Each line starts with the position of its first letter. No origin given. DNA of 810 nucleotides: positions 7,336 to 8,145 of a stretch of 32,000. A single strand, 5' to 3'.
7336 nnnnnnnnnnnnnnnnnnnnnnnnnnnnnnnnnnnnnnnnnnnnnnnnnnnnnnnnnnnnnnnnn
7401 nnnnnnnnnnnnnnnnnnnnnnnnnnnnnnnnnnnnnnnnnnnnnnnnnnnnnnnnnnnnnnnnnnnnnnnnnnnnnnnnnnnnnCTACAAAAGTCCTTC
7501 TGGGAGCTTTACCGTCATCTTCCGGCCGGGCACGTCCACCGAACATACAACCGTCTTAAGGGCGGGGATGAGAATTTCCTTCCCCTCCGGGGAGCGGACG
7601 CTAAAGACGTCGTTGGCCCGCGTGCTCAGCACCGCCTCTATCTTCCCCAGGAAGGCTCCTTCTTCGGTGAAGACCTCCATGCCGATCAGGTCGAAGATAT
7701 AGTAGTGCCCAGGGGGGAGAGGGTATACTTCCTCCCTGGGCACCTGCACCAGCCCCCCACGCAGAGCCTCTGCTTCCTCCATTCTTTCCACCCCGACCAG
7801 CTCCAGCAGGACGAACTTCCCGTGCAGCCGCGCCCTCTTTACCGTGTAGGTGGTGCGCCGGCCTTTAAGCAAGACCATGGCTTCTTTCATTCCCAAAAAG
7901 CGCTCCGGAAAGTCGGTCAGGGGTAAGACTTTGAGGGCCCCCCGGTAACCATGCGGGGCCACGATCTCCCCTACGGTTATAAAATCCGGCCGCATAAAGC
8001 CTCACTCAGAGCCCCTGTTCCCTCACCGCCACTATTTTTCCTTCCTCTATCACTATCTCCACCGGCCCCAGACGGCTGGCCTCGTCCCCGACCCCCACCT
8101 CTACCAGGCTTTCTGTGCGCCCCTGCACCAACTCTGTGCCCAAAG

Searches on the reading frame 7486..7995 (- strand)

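Call 56: search_protein_families(library=pfam, proteins=[window:7486-7995:-], max_evalue=0.00001)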
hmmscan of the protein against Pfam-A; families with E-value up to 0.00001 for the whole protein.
window:7486-7995:- (169 aa): 3 families
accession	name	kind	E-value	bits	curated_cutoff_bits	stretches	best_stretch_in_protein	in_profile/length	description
PF01782.24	RimM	-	2.1e-22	79.6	23.5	1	7-88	1-83/84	RimM N-terminal domain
PF24986.1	PRC_RimM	-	1.8e-16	60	27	1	101-168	2-69/69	RimM PRC barrel domain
PF05239.21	PRC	-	8.6e-12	45.3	21.2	1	96-169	2-78/78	PRC-barrel domain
